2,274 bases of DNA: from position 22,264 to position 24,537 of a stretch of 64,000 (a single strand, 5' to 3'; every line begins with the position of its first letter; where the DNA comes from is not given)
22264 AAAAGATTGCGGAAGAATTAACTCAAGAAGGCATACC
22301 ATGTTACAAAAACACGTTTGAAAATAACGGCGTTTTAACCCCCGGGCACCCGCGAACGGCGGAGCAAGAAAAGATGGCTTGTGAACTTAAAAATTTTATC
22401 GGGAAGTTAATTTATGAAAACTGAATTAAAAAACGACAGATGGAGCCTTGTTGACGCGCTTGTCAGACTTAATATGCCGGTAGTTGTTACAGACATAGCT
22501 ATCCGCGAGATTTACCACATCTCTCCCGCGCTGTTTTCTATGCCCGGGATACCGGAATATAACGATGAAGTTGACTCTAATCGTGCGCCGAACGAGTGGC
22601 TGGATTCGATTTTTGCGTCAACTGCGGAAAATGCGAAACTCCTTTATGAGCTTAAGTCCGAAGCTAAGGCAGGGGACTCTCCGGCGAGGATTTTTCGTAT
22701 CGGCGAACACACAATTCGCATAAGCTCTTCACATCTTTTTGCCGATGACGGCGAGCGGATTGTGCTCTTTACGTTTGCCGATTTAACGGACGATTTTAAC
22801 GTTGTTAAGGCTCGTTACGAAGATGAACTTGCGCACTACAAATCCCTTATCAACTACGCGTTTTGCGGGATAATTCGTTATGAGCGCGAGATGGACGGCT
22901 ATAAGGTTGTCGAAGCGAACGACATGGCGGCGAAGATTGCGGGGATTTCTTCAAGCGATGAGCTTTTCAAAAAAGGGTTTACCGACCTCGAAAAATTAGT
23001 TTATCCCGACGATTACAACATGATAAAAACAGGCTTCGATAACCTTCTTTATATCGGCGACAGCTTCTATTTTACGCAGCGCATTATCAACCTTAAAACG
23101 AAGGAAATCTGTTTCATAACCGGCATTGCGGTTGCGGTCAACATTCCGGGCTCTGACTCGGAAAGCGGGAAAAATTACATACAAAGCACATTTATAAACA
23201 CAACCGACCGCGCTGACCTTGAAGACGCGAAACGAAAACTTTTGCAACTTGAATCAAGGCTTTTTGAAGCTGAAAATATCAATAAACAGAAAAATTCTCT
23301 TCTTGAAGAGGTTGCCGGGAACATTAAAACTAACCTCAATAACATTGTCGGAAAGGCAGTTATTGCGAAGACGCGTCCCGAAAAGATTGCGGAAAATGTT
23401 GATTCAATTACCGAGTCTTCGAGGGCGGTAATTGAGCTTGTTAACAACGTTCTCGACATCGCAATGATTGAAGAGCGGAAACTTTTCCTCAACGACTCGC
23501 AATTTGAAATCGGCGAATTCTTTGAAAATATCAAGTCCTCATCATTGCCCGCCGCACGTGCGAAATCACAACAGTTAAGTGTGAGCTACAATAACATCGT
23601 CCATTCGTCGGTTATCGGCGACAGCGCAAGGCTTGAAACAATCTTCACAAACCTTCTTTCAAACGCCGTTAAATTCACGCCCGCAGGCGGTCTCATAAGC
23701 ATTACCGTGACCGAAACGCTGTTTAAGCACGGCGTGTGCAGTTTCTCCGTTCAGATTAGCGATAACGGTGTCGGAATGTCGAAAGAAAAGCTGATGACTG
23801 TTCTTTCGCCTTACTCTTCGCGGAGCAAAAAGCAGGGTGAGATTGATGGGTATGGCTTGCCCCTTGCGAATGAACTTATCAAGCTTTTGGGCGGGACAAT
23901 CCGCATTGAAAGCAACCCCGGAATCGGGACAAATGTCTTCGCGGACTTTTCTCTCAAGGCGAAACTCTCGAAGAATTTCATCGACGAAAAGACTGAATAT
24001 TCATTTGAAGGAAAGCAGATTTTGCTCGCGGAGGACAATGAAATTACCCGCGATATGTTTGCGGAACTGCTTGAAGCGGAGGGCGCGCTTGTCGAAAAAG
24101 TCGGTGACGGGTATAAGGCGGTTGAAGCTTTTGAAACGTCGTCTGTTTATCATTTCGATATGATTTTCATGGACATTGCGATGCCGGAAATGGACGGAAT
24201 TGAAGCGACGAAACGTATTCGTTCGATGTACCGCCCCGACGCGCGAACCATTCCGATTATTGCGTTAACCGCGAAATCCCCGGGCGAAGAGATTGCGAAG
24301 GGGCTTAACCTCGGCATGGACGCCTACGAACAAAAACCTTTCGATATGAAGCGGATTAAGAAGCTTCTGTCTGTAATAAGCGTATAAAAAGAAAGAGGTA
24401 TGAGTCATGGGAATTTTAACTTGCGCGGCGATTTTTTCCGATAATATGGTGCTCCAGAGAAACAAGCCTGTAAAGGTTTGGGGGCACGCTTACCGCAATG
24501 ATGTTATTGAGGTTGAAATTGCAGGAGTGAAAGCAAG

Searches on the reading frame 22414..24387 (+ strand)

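Call 40: search_protein_families(library=ncbifam, proteins=[window:22414-24387:+], max_evalue=0.00001)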
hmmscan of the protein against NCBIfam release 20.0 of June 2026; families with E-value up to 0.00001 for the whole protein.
window:22414-24387:+ (657 aa): 117 families (the best 25 are shown)
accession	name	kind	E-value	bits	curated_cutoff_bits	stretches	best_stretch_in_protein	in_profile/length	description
NF008318.0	PRK11107.1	equivalog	7.6e-53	179.8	890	2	285-557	285-560/920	two-component sensor histidine kinase BarA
TIGR02956.1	TMAO_torS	equivalog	1.7e-52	178.7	676.5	1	285-654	456-818/967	TMAO reductase system sensor histidine kinase/response regulator TorS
NF041947.1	LuxQ_Vibrio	equivalog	4.7e-49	167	1200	1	284-643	463-826/843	quorum-sensing autoinducer 2 sensor kinase/phosphatase LuxQ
NF011874.0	PRK15347.1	equivalog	3e-48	164.6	852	2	277-516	382-616/921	two component system sensor kinase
NF008099.0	PRK10841.1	equivalog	1.3e-43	149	920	2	285-507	462-683/949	two-component system sensor histidine kinase RcsC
NF008302.0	PRK11091.1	equivalog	2.4e-43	148.4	838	1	287-653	277-640/779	aerobic respiration two-component sensor histidine kinase ArcB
NF045901.1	HisKinLetSLeg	equivalog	1.8e-37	128.8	1650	2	269-520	269-520/906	two-component system sensor histidine kinase LetS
NF008543.0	PRK11466.1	equivalog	1e-36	126.2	982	1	284-609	435-754/914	TMAO reductase system sensor histidine kinase/response regulator TorS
NF007420.1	PRK09959.1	equivalog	4.9e-36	123.7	1995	1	272-653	691-1071/1197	acid-sensing system histidine kinase EvgS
NF038297.2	hybrid_HK_HrmK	equivalog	3.1e-33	115.3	725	1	270-653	212-605/607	hybrid histidine kinase/response regulator HrmK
NF041880.1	EPS_EpsF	equivalog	2.5e-29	102.2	900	2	191-503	189-480/492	response regulator EpsF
NF047874.1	MASE3_PAS_HK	subfamily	7.5e-29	101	560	1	129-528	254-639/655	MASE3 domain-containing sensor histidine kinase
NF046044.1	PnpS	equivalog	5.6e-25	88.2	400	1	329-508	210-385/390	two-component system histidine kinase PnpS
NF007907.0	PRK10618.1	equivalog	2.3e-23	82.1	634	1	274-559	434-716/893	phosphotransferase RcsD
NF041832.1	near_NosP_CTERM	subfamily_domain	2.9e-23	82.5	400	1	316-652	32-366/370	NahK/ErcS family hybrid sensor histidine kinase/response regulator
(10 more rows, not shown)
